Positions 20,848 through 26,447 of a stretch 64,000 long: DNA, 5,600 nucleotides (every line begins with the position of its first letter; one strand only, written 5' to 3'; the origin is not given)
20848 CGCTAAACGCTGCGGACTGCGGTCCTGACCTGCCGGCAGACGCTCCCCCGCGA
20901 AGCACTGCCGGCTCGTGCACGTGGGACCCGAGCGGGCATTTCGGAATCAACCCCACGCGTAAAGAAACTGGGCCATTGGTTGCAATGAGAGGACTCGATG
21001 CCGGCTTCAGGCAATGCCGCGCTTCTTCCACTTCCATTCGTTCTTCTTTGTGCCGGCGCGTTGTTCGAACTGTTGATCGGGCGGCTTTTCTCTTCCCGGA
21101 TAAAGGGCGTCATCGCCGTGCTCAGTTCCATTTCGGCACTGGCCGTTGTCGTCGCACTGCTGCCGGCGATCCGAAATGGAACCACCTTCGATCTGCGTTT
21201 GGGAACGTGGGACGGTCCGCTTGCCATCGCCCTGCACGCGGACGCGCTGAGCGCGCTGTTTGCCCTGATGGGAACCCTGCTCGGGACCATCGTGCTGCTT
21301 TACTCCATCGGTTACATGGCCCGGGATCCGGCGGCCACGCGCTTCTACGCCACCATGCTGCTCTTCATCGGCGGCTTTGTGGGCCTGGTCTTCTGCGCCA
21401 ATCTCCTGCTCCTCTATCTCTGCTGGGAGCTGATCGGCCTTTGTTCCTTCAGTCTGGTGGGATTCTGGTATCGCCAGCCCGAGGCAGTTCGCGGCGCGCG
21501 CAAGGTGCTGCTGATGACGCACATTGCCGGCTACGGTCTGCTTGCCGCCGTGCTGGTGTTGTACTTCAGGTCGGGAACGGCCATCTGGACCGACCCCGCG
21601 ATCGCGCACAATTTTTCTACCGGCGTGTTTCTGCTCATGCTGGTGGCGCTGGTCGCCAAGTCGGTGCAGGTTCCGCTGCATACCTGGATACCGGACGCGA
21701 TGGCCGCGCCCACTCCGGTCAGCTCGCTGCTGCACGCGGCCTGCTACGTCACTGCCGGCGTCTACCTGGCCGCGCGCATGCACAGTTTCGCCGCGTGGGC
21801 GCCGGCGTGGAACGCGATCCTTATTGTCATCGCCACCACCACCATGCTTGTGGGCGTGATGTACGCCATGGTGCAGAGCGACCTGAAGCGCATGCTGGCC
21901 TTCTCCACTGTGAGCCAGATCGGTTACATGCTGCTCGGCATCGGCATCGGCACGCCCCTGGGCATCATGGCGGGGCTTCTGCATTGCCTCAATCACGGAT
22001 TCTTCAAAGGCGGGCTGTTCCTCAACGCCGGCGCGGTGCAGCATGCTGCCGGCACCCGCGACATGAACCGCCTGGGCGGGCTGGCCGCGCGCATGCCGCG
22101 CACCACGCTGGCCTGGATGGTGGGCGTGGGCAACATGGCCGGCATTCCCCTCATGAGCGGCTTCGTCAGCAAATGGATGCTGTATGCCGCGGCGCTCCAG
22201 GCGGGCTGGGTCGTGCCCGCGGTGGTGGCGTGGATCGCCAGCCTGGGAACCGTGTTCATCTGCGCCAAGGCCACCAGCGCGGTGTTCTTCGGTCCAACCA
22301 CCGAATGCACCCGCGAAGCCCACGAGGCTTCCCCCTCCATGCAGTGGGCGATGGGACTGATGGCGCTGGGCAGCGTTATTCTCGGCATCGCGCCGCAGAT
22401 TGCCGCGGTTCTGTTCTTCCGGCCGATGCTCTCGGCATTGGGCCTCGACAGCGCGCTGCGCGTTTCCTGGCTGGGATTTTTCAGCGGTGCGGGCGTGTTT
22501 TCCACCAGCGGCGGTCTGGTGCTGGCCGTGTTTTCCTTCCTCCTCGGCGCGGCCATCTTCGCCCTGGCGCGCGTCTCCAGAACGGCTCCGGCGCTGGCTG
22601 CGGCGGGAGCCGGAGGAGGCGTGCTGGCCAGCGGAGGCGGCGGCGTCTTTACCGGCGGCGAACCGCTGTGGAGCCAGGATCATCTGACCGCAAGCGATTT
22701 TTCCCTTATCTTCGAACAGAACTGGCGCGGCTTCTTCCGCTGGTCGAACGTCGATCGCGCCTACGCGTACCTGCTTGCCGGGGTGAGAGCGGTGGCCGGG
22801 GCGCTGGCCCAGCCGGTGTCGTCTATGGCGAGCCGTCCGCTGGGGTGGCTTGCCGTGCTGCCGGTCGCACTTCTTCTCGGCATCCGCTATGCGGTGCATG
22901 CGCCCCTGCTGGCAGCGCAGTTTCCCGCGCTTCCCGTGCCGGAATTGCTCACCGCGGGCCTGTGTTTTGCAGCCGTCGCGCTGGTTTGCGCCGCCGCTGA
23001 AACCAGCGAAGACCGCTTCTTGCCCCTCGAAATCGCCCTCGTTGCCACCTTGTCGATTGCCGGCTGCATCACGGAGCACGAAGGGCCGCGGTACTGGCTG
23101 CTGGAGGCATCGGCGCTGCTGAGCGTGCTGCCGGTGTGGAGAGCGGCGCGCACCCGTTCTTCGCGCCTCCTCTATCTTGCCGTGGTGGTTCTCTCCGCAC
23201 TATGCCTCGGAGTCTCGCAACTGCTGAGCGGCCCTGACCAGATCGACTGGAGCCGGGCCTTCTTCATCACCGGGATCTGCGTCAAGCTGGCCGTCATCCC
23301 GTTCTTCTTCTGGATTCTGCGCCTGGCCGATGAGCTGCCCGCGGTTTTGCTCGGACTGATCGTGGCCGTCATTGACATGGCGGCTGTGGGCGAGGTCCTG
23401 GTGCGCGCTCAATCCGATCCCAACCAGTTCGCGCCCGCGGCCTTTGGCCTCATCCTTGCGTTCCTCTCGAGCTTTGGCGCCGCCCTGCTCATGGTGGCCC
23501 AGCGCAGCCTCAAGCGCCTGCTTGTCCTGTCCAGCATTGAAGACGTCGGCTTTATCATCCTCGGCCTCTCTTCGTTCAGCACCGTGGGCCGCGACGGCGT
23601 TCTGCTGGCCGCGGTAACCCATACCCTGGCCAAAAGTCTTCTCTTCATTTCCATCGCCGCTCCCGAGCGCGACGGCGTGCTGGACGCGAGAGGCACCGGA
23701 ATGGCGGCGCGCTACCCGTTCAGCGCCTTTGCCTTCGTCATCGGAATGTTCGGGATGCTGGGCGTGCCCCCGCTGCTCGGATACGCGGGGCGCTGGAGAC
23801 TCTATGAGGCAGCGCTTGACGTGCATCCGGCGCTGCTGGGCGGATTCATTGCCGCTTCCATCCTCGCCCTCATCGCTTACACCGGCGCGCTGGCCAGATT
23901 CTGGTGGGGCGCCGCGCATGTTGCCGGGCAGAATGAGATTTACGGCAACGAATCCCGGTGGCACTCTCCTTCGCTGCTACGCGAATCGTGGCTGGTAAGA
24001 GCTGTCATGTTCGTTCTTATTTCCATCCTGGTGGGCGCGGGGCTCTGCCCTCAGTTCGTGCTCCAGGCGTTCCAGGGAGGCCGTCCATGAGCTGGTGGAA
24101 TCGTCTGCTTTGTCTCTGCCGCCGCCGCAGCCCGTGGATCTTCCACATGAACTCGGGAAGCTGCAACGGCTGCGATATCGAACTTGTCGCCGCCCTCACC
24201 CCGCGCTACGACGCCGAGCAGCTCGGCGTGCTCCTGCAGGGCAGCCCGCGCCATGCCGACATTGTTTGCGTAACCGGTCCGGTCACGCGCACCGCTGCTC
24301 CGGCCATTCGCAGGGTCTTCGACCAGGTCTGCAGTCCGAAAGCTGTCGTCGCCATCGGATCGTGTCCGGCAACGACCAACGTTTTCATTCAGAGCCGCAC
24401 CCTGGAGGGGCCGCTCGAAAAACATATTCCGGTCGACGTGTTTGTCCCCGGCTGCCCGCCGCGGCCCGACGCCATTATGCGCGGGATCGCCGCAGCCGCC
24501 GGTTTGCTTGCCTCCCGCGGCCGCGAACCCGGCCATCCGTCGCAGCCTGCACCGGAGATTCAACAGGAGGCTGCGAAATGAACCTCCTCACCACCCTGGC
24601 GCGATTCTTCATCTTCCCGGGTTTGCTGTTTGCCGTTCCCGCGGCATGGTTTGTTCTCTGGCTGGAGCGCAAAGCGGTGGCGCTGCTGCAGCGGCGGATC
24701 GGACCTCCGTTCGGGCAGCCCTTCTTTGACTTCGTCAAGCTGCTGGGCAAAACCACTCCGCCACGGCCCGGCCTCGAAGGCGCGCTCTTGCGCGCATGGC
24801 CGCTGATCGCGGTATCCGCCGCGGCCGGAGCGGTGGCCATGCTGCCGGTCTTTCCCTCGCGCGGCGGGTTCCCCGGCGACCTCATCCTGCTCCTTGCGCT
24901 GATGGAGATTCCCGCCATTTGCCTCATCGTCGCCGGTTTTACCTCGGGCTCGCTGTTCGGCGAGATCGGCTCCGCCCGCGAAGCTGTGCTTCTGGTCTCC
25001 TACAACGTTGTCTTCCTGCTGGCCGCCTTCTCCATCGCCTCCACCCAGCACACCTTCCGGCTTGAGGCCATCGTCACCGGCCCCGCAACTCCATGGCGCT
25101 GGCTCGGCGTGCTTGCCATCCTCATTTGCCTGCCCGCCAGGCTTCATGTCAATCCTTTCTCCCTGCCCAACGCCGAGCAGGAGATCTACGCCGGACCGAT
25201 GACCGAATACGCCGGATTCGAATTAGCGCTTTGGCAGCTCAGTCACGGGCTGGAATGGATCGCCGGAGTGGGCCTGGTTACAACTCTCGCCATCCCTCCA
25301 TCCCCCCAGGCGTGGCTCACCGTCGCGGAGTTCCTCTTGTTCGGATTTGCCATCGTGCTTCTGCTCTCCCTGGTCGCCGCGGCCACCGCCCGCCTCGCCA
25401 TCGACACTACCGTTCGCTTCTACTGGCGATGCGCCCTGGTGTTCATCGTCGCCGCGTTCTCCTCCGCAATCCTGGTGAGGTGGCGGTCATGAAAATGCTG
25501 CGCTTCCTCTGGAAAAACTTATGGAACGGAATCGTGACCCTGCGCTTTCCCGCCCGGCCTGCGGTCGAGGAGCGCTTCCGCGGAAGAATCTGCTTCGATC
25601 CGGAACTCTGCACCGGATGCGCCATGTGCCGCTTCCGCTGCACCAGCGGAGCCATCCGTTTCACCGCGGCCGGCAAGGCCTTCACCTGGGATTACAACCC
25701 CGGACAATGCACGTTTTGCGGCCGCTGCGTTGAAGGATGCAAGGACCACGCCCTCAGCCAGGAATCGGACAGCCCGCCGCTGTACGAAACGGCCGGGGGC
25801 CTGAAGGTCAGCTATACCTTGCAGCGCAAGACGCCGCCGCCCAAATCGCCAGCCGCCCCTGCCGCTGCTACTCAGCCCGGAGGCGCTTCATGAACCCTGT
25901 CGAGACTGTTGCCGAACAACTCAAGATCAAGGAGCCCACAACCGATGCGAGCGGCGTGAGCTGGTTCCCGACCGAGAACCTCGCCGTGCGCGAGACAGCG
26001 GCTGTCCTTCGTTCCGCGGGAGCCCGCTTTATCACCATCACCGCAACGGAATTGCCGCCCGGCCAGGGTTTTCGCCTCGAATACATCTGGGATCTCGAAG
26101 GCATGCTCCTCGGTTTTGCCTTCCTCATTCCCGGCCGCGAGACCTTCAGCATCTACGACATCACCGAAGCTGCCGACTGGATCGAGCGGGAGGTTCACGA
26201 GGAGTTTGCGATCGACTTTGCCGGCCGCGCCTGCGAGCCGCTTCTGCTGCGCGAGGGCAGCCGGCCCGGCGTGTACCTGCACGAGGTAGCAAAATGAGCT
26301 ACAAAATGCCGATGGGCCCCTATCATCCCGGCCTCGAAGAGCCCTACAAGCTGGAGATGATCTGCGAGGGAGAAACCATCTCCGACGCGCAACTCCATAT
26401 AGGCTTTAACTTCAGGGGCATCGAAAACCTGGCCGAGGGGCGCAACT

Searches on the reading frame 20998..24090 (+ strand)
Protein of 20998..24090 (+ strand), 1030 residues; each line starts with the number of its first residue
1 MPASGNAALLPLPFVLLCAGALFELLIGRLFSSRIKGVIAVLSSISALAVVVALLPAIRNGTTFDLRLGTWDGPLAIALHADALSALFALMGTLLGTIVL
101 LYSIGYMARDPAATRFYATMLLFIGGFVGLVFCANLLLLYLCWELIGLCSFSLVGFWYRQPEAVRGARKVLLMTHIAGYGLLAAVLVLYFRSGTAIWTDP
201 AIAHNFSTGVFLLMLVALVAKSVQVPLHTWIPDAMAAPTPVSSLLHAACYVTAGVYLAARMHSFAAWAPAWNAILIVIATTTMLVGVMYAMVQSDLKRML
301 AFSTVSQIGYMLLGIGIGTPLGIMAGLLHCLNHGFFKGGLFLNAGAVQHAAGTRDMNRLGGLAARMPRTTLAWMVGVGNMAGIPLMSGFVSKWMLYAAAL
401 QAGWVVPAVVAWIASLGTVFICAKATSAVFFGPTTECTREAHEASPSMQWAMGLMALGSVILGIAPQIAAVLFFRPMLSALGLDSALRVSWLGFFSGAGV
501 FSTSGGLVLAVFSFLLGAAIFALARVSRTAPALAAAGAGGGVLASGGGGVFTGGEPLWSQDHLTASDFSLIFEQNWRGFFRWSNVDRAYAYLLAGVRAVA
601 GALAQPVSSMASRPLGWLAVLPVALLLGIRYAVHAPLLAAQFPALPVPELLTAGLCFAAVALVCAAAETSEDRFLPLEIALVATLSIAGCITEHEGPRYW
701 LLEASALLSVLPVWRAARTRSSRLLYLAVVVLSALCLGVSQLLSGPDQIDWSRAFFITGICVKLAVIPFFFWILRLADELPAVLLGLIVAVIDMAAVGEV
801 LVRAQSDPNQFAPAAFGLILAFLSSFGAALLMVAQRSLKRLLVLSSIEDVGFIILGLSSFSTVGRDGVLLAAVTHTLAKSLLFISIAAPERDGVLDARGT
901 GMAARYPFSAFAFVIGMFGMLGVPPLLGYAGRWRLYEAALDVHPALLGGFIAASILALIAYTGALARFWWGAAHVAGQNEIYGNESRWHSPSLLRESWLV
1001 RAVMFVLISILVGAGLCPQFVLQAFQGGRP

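Call 4: search_protein_families(library=pfam, proteins=[window:20998-24090:+])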
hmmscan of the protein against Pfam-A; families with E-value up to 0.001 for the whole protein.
window:20998-24090:+ (1030 aa): 2 families
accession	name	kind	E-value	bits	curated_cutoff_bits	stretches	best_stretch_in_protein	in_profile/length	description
PF00361.26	Proton_antipo_M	-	1.2e-86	291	21.5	2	135-415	3-291/294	NADH:quinone oxidoreductase/Mrp antiporter, TM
PF00662.26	Proton_antipo_N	-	4.1e-12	46.2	24.5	1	75-117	9-51/51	NADH-Ubiquinone oxidoreductase (complex I), chain 5 N-terminus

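Call 5: search_protein_families(library=ncbifam, proteins=[window:20998-24090:+])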
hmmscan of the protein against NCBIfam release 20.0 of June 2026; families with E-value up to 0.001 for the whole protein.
window:20998-24090:+ (1030 aa): 75 families (the best 25 are shown)
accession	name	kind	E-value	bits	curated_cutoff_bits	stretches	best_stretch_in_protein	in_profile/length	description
NF005141.0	PRK06590.1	equivalog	2e-106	357.3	556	2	18-512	13-508/615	NADH-quinone oxidoreductase subunit L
NF009287.0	PRK12647.1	equivalog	4.8e-103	346.1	937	2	18-525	11-519/773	putative monovalent cation/H+ antiporter subunit A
NF005097.0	PRK06525.1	equivalog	2e-100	336.8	430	2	26-461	18-470/480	hydrogenase 4 subunit D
NF009288.0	PRK12648.1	equivalog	2e-99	334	1104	1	19-497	12-501/954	monovalent cation/H+ antiporter subunit A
NF006419.0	PRK08668.1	equivalog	4.3e-98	329.6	617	2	15-608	10-590/613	NADH dehydrogenase subunit M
TIGR01974.1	NDH_I_L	subfamily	1.4e-97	328.2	407.5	1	18-478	11-493/630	NADH-quinone oxidoreductase subunit L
NF009290.0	PRK12650.1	equivalog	2.7e-92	310.2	980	2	72-468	70-474/966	DUF4040 family protein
NF006240.0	PRK08376.1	subfamily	1.5e-90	304.6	662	2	41-481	50-507/521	putative monovalent cation/H+ antiporter subunit D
TIGR00940.1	2a6301s01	subfamily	2.5e-90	303.9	920.45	1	22-482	10-505/793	monovalent cation:proton antiporter subunit A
NF009285.0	PRK12645.1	equivalog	4.3e-87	293.2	1028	1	24-481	18-508/804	Na+/H+ antiporter subunit A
NF009289.0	PRK12649.1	equivalog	6.1e-81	272.9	1117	2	21-520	18-532/789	putative monovalent cation/H+ antiporter subunit A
NF006236.0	PRK08375.1-1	equivalog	1.7e-80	271.3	663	2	32-469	29-484/493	putative monovalent cation/H+ antiporter subunit D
NF009284.0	PRK12644.1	equivalog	5e-80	269.8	962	2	37-523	28-521/975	Na+/H+ antiporter subunit A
NF005561.0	PRK07234.1-1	equivalog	2.7e-79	267.4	718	2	8-410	6-419/569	putative monovalent cation/H+ antiporter subunit D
NF005626.0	PRK07376.1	equivalog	2.3e-78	264.1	963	2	75-420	83-444/675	NAD(P)H-quinone oxidoreductase subunit 5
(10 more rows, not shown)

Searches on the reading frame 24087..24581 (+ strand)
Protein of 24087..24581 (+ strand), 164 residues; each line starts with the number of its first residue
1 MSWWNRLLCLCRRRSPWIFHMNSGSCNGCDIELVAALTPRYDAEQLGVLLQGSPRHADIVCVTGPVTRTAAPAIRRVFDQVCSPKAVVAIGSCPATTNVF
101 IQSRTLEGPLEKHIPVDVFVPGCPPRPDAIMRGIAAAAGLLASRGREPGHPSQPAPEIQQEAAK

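Call 4: search_protein_families(library=pfam, proteins=[window:24087-24581:+])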
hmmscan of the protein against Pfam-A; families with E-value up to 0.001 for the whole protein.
window:24087-24581:+ (164 aa): 1 family
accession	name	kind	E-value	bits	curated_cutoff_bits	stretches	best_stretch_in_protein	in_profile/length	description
PF01058.29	Oxidored_q6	-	2.2e-27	95.8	27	1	26-136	1-127/128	NADH ubiquinone oxidoreductase, 20 Kd subunit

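Call 5: search_protein_families(library=ncbifam, proteins=[window:24087-24581:+])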
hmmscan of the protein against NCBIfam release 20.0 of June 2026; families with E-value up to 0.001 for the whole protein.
window:24087-24581:+ (164 aa): 13 families
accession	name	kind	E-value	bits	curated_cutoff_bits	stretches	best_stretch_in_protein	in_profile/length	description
NF005012.1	PRK06411.1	subfamily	2.2e-36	124.9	116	1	4-136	24-153/166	NADH-quinone oxidoreductase subunit NuoB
TIGR01957.1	nuoB_fam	subfamily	1.7e-32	112.4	142.7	1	6-135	9-136/145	NADH-quinone oxidoreductase subunit B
NF011395.0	PRK14820.1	equivalog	1.1e-28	100.2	263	1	5-139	24-155/180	NADH-quinone oxidoreductase subunit B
NF011391.0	PRK14816.1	equivalog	1e-27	97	283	1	7-134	45-170/196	NADH-quinone oxidoreductase subunit B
NF011390.0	PRK14815.1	equivalog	1.2e-27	96.4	281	1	11-133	30-149/183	NADH dehydrogenase subunit B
NF011393.0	PRK14818.1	equivalog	2.9e-27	95.3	255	1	5-136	22-150/173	NADH dehydrogenase subunit B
NF009808.0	PRK13292.1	equivalog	5.7e-27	93.9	1156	1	8-136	19-144/791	NADH-quinone oxidoreductase subunit B/C/D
NF011394.0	PRK14819.1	equivalog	7.2e-27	94.6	312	1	5-134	22-149/264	NADH-quinone oxidoreductase subunit B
NF011392.0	PRK14817.1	equivalog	3.8e-24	85.4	271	1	27-135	46-154/182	NADH-quinone oxidoreductase subunit B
NF011389.0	PRK14814.1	equivalog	2.7e-23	82.7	285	1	12-144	31-160/186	NADH dehydrogenase subunit B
NF011388.0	PRK14813.1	equivalog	1.2e-22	80.7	294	1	20-136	32-148/189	NADH dehydrogenase subunit B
TIGR03294.1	FrhG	equivalog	7.9e-06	25.8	245.5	1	57-136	51-139/228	coenzyme F420 hydrogenase subunit gamma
NF045520.1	H2_NiFeSe_small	exception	4.3e-05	23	470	0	80-145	140-213/314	NiFeSe hydrogenase small subunit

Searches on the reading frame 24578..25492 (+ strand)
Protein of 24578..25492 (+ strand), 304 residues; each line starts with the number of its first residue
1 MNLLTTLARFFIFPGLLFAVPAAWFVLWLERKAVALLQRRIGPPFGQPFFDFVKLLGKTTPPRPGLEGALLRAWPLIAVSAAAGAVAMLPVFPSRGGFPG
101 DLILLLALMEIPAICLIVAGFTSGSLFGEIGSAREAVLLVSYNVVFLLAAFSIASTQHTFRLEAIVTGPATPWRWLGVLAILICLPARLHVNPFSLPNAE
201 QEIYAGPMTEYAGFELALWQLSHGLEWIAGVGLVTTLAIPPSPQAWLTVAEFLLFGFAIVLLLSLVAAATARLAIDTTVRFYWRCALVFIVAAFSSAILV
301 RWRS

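Call 4: search_protein_families(library=pfam, proteins=[window:24578-25492:+])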
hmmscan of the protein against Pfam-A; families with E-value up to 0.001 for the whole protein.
window:24578-25492:+ (304 aa): 1 family
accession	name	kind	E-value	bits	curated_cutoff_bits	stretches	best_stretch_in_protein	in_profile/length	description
PF00146.26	NADHdh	-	2e-47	162.4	27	1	18-293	10-293/298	NADH dehydrogenase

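Call 5: search_protein_families(library=ncbifam, proteins=[window:24578-25492:+])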
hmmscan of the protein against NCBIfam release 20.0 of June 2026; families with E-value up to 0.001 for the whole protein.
window:24578-25492:+ (304 aa): 7 families
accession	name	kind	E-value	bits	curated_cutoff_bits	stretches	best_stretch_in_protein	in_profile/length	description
NF004741.0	PRK06076.1-2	equivalog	1.6e-35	122.9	305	1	7-299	21-331/337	NADH-quinone oxidoreductase subunit NuoH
NF004740.0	PRK06076.1-1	equivalog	7.9e-22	78.2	399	1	16-290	22-309/325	NADH-quinone oxidoreductase subunit NuoH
NF004745.0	PRK06076.1-6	equivalog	1.7e-14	53.8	450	1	23-290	30-322/341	NADH-quinone oxidoreductase subunit NuoH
NF004743.0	PRK06076.1-4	equivalog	1.2e-13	50.7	494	1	18-239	26-268/433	NADH-quinone oxidoreductase subunit NuoH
NF040610.1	F420_dehyd_FpoH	exception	8.8e-13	48.3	475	1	106-294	126-329/339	F420H2 dehydrogenase subunit FpoH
NF004744.0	PRK06076.1-5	equivalog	1.2e-12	47.7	542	1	23-239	45-277/372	NADH-quinone oxidoreductase subunit NuoH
NF004742.0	PRK06076.1-3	equivalog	1.4e-11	44.2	531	1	19-287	36-334/356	NADH-quinone oxidoreductase subunit NuoH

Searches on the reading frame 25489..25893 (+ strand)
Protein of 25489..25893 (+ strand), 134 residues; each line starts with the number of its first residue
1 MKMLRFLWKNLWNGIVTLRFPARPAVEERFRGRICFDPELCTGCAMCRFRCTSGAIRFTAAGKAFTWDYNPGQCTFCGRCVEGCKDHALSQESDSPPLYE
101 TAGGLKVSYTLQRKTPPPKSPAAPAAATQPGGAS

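Call 4: search_protein_families(library=pfam, proteins=[window:25489-25893:+])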
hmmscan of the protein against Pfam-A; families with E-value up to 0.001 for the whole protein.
window:25489-25893:+ (134 aa): 5 families
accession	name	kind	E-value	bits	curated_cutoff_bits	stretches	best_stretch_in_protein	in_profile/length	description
PF00037.32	Fer4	-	3.6e-08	33.3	21.1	1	69-89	3-23/24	4Fe-4S binding domain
PF12838.12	Fer4_7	-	1.2e-07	32.5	27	1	41-85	2-49/52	4Fe-4S dicluster domain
PF13237.11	Fer4_10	-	2.5e-06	27.8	25.5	1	34-84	2-52/53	4Fe-4S dicluster domain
PF13187.11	Fer4_9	-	4.8e-06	26.9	27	1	41-88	2-51/52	4Fe-4S dicluster domain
PF13484.11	Fer4_16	-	0.00026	22.2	30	0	73-92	1-20/66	4Fe-4S double cluster binding domain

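Call 5: search_protein_families(library=ncbifam, proteins=[window:25489-25893:+])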
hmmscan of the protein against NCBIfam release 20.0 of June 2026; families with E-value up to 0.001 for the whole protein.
window:25489-25893:+ (134 aa): 35 families (the best 25 are shown)
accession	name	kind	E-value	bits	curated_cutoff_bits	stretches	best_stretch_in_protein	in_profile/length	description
NF009053.0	PRK12387.1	subfamily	4.8e-18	65.6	204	1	3-90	1-91/180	formate hydrogenlyase complex iron-sulfur subunit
NF006221.0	PRK08348.1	subfamily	1e-13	51.1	124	1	3-94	6-97/136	NADH-plastoquinone oxidoreductase subunit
TIGR01971.1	NuoI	subfamily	3.9e-12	45.8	113.05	1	9-92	7-101/121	NADH-quinone oxidoreductase, chain I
NF006076.0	PRK08222.1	equivalog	2.6e-11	43.7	270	1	3-90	1-91/181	hydrogenase 4 subunit H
NF004541.0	PRK05888.2-2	equivalog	1.9e-09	37.6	217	1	16-91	37-113/168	NADH-quinone oxidoreductase subunit NuoI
NF040612.1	F420_dehyd_FpoI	exception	2.4e-09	37.1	180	1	9-91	11-101/135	F420H2 dehydrogenase subunit FpoI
TIGR00402.1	napF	equivalog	3.8e-08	33.4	102.2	1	40-95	36-90/149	ferredoxin-type protein NapF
NF004545.0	PRK05888.3-1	equivalog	1.3e-07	31.4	229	1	7-89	33-123/154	NADH-quinone oxidoreductase subunit NuoI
NF010590.0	PRK13984.1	equivalog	2.1e-07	29.5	946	1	8-89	18-108/611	putative oxidoreductase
NF004537.0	PRK05888.1-3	equivalog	3.3e-07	30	163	1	11-92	34-133/204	NADH-quinone oxidoreductase subunit NuoI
NF004540.0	PRK05888.2-1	equivalog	3.5e-07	29.9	215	1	2-89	6-103/139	NADH-quinone oxidoreductase subunit NuoI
NF042909.1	FMH_DH_FwdF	exception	5.7e-07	29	375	1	25-90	243-312/336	tungsten-dependent formylmethanofuran dehydrogenase subunit FwdF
NF043069.1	T4HPD_activ_SAM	equivalog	6.9e-07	28.9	425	1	29-89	41-97/299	trans-4-hydroxy-L-proline dehydratase activase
NF004543.0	PRK05888.2-5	equivalog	2.1e-06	27.4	243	1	9-90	28-116/217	NADH-quinone oxidoreductase subunit NuoI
NF004542.0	PRK05888.2-3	equivalog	2.8e-06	26.9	248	1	36-104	80-150/203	NADH-quinone oxidoreductase subunit NuoI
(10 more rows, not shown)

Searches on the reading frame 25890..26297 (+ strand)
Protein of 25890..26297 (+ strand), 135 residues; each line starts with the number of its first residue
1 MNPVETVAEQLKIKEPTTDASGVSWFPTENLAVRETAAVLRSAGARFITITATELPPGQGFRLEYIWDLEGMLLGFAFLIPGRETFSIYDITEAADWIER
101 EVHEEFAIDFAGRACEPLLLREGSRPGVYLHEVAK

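Call 4: search_protein_families(library=pfam, proteins=[window:25890-26297:+])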
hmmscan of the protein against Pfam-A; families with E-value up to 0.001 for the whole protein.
window:25890-26297:+ (135 aa): 1 family
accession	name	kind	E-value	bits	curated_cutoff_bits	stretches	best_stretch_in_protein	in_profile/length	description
PF00329.25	Complex1_30kDa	-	2e-06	28.8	22.5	1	33-121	8-106/124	Respiratory-chain NADH dehydrogenase, 30 Kd subunit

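Call 5: search_protein_families(library=ncbifam, proteins=[window:25890-26297:+])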
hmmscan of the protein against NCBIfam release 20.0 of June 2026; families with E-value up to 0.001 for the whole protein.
window:25890-26297:+ (135 aa): 1 family
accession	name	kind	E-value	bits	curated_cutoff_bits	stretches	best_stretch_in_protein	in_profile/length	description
NF009141.0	PRK12494.1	equivalog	0.00084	19.2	175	0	86-113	115-142/175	NAD(P)H-quinone oxidoreductase subunit J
